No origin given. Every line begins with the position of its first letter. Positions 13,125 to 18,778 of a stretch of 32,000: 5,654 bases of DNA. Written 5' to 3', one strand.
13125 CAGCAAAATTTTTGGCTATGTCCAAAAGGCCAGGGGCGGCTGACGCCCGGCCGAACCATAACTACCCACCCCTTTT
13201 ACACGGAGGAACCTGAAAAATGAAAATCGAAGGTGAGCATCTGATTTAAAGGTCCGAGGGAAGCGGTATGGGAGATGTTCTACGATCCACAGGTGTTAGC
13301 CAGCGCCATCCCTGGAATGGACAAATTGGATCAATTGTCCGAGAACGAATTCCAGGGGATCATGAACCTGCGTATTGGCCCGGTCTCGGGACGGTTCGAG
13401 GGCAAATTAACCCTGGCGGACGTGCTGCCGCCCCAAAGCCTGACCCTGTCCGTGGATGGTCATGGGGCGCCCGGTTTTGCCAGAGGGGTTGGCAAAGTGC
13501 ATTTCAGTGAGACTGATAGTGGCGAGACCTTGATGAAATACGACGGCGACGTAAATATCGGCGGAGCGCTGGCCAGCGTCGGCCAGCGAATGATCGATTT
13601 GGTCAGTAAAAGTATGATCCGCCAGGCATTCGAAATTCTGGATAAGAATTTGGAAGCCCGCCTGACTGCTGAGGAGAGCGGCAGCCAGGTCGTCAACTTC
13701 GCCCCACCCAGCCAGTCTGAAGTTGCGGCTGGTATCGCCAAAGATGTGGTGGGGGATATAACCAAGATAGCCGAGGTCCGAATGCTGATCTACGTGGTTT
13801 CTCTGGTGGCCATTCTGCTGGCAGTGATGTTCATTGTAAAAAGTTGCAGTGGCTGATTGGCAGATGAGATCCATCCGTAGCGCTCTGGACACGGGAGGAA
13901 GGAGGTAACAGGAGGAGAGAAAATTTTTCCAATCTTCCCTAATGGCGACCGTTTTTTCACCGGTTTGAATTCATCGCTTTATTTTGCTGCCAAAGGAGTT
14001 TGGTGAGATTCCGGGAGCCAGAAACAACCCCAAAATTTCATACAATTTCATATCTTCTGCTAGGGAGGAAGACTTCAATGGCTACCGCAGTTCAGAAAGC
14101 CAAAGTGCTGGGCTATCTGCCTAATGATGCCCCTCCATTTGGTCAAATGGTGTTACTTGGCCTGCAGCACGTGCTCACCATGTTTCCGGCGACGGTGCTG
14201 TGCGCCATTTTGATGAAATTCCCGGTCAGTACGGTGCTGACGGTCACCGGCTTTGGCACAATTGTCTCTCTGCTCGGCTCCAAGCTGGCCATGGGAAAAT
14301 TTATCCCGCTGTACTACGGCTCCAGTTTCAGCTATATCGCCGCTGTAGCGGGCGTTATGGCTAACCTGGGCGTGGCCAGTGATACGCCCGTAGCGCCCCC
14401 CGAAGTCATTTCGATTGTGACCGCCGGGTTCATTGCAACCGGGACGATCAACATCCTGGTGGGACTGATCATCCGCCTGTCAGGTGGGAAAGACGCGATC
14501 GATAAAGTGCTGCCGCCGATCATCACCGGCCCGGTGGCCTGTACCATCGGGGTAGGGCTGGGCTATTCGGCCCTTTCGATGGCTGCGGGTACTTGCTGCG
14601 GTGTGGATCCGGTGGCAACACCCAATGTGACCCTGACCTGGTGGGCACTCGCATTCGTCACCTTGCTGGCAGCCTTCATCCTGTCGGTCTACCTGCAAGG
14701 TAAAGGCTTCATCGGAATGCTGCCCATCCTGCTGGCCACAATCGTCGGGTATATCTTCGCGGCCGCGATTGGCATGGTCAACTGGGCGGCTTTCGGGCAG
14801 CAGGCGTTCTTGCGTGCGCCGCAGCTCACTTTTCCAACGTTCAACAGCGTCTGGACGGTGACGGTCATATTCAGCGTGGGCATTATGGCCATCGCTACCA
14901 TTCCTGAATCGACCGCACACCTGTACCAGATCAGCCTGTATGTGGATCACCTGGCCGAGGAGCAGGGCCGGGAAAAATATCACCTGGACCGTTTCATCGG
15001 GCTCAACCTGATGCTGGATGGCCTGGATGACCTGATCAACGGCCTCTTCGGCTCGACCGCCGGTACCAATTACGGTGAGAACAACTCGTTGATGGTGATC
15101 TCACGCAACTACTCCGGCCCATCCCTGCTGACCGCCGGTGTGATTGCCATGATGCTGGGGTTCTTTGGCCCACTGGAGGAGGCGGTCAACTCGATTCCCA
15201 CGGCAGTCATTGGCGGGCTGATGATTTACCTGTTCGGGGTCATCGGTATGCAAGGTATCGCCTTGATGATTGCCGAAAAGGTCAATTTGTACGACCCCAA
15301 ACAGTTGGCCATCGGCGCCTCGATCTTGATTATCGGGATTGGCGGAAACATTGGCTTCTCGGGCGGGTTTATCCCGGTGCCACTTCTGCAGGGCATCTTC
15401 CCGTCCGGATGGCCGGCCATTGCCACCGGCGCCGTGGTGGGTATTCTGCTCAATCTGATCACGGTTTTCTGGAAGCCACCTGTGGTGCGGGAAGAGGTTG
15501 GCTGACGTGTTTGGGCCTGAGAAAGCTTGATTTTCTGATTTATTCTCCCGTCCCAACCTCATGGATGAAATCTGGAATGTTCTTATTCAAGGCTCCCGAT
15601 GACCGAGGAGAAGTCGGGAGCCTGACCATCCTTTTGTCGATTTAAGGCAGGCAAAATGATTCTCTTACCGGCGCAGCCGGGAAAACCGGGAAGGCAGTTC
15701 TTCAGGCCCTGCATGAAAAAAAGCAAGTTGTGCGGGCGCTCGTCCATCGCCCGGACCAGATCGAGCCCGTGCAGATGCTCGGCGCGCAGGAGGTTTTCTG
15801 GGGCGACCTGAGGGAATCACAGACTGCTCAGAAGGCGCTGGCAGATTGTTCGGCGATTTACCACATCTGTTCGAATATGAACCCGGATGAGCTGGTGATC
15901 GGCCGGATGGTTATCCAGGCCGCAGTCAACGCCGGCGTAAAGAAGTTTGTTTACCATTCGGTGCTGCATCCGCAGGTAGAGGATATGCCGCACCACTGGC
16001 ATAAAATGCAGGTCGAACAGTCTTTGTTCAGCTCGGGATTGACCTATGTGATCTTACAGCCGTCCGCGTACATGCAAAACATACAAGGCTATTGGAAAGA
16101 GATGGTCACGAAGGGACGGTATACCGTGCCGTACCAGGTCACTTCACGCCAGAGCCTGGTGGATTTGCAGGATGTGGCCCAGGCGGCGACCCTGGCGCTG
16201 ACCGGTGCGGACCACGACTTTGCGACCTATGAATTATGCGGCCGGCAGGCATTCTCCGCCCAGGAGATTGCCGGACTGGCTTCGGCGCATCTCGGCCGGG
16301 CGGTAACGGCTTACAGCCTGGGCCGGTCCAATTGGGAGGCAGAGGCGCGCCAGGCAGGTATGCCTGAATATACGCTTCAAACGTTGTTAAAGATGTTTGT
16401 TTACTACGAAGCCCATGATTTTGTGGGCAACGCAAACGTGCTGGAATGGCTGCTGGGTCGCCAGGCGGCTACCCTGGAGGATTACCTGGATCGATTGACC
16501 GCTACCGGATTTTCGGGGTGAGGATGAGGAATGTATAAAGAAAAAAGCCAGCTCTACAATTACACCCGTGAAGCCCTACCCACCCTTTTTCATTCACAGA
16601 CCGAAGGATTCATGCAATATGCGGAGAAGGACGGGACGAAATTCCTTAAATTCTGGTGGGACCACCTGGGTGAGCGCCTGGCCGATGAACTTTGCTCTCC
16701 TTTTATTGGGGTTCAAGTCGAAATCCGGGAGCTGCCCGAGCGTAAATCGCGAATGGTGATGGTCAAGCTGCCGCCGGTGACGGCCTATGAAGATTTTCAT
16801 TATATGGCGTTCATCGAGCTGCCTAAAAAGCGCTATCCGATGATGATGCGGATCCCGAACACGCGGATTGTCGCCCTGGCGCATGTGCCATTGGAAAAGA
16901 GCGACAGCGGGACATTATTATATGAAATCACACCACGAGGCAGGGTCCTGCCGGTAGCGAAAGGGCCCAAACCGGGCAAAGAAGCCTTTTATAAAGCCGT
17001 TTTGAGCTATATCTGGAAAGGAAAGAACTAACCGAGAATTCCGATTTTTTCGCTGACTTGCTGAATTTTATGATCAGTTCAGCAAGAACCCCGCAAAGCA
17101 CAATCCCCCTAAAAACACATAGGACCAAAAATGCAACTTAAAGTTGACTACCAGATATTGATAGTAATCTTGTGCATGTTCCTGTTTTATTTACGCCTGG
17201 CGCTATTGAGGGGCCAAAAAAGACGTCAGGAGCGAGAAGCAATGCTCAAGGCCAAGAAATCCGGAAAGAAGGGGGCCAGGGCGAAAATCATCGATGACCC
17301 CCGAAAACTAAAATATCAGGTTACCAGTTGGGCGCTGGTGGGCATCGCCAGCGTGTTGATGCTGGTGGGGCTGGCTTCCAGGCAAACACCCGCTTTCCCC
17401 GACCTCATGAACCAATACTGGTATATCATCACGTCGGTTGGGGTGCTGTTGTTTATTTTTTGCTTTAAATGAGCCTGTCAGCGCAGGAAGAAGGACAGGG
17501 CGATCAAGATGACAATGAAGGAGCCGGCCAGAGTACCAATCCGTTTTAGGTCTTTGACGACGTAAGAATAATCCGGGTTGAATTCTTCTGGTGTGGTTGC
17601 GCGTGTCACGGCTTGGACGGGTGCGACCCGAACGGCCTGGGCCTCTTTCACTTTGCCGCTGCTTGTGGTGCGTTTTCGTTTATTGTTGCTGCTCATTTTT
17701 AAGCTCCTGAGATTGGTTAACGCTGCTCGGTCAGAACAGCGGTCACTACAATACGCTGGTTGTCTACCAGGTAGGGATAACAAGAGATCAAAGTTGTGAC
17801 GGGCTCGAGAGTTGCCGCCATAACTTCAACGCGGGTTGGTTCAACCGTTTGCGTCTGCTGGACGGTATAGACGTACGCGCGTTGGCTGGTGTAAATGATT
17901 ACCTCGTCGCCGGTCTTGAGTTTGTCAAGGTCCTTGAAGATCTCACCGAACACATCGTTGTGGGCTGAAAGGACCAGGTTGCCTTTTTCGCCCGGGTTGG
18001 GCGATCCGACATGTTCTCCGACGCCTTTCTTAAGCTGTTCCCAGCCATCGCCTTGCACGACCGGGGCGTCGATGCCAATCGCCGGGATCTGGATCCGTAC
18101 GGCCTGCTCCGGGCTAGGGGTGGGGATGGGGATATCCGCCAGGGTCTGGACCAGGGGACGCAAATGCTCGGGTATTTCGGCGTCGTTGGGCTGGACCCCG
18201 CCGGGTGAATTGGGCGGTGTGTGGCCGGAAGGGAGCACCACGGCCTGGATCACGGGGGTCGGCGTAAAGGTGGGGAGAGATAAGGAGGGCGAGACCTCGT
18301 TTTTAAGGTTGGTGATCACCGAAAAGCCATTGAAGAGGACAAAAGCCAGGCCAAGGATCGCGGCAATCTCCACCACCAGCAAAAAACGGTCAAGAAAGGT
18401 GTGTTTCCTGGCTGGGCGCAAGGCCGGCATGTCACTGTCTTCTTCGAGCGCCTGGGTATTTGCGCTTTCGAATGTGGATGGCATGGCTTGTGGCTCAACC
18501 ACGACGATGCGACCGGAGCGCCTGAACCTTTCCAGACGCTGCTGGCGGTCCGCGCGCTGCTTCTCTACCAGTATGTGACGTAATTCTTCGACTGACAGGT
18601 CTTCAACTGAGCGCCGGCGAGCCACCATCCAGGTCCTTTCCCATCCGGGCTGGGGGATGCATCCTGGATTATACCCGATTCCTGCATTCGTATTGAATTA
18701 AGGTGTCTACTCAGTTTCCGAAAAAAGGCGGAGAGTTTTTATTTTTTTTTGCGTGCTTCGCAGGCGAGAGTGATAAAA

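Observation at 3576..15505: Unusual catabolic island: FdrA + YlbE(DUF1116) without YlbF or carbamate kinase, joined to a double cyclase, a CoxMSL-type Mo-hydroxylase, CoxG and an NCS2 nucleobase permease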

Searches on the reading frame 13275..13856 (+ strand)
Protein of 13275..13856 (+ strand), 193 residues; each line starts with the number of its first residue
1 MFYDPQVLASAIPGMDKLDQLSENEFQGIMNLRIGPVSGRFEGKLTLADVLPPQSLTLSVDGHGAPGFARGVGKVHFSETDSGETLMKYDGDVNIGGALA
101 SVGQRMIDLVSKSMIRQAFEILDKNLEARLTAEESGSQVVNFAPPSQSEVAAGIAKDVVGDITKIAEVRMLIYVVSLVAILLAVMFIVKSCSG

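Call 3: search_protein_families(library=pfam, proteins=[window:13275-13856:+], max_evalue=0.01)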
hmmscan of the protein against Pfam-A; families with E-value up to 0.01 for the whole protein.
window:13275-13856:+ (193 aa): 1 family
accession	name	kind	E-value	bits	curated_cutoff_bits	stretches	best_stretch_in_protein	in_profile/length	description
PF06240.19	COXG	-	1.8e-21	76.7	22.2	1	1-125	15-138/140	Carbon monoxide dehydrogenase subunit G (CoxG)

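Call 5: search_protein_families(library=ncbifam, proteins=[window:13275-13856:+], max_evalue=0.01)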
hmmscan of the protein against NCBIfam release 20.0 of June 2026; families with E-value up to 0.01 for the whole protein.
window:13275-13856:+ (193 aa): 0 families

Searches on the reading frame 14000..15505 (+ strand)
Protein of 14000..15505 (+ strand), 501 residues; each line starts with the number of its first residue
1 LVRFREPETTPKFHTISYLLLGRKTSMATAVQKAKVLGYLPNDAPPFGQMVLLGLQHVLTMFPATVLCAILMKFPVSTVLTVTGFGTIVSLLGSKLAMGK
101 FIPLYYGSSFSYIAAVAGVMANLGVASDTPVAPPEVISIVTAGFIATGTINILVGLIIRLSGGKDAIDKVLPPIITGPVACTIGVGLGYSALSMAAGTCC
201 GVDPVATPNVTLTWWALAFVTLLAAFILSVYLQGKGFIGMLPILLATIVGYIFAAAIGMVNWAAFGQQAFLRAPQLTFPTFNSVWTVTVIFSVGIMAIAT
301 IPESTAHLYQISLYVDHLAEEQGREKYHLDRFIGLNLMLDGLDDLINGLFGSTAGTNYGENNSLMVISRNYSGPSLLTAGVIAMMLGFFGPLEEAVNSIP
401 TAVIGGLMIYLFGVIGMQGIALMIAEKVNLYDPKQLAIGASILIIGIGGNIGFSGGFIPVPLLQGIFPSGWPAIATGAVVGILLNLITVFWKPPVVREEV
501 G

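Call 3: search_protein_families(library=pfam, proteins=[window:14000-15505:+], max_evalue=0.01)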
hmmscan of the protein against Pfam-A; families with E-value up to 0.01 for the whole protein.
window:14000-15505:+ (501 aa): 1 family
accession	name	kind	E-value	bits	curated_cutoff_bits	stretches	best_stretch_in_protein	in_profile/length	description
PF00860.26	Xan_ur_permease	-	1.8e-50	172.2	27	1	48-450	1-384/389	Permease family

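Call 5: search_protein_families(library=ncbifam, proteins=[window:14000-15505:+], max_evalue=0.01)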
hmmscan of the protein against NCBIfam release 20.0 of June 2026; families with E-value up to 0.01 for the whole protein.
window:14000-15505:+ (501 aa): 4 families
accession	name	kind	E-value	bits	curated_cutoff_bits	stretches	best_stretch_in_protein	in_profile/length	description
NF007995.0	PRK10720.1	equivalog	3.9e-58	197.3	477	1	43-449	10-379/429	uracil permease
TIGR00801.1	ncs2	superfamily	4.9e-57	193.8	291.8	1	45-487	2-415/415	NCS2 family nucleobase:cation symporter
TIGR03616.1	RutG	equivalog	3.2e-40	138.2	758.65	1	42-450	24-399/429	pyrimidine utilization transport protein G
TIGR03173.1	pbuX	subfamily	9.7e-36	123.4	414.15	1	53-487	1-405/407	xanthine permease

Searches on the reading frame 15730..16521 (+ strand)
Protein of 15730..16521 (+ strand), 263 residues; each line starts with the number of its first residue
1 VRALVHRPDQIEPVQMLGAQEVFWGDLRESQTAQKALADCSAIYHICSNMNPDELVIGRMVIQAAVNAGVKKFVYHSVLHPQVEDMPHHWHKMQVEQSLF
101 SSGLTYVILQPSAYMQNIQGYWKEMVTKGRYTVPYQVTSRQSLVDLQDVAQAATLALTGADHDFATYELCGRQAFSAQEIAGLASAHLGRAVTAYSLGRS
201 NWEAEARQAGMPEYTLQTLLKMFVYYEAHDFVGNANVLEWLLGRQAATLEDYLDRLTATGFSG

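Call 6: search_protein_families(library=pfam, proteins=[window:15730-16521:+], max_evalue=10)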
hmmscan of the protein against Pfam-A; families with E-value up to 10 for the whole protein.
window:15730-16521:+ (263 aa): 3 families
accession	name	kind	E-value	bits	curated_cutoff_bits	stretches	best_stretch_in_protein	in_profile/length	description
PF05368.20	NmrA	-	5.1e-19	69.4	27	1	2-250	30-289/298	NmrA-like family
PF13460.12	NAD_binding_10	-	1.6e-11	44.9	27.2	1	2-142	23-172/184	NAD(P)H-binding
PF01073.25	3Beta_HSD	-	0.0025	17.3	22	1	5-78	32-116/280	3-beta hydroxysteroid dehydrogenase/isomerase family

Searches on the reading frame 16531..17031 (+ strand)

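Call 6: search_protein_families(library=pfam, proteins=[window:16531-17031:+], max_evalue=10)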
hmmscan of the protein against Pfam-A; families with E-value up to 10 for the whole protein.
window:16531-17031:+ (166 aa): 1 family
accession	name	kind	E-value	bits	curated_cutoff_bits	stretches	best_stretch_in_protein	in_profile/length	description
PF13419.12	HAD_2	-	0.2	12.2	23.8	1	6-74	27-97/178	Haloacid dehalogenase-like hydrolase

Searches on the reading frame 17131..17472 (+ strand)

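Call 6: search_protein_families(library=pfam, proteins=[window:17131-17472:+], max_evalue=10)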
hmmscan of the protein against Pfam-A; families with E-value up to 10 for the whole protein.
window:17131-17472:+ (113 aa): 4 families
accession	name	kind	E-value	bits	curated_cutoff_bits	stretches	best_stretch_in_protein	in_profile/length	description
PF03857.18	Colicin_im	-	0.018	15.4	25.8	1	73-113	10-50/138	Colicin immunity protein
PF02699.20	YajC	-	0.019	15.3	28.2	1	10-46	3-39/78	Preprotein translocase subunit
PF12080.14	GldM_4th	-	0.022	15.8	24.6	1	29-70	11-51/114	GldM C-terminal domain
PF11027.13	DUF2615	-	0.28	11.7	23.4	1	9-36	59-86/104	Protein of unknown function (DUF2615)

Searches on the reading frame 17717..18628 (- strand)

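Call 6: search_protein_families(library=pfam, proteins=[window:17717-18628:-], max_evalue=10)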
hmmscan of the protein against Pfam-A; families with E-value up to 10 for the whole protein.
window:17717-18628:- (303 aa): 4 families
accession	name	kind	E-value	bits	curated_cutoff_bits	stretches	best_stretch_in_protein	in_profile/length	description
PF04203.18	Sortase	-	2.5e-31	108.5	26.6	1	179-299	1-124/125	Sortase domain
PF14650.11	FAM75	-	0.065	13.1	24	1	93-143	46-98/382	FAM75 family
PF12860.13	PAS_7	-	0.15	12.6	27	1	3-51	49-97/115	PAS fold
PF18704.7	Chromo_2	-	0.23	12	25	1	251-289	26-64/68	Chromatin organization modifier domain 2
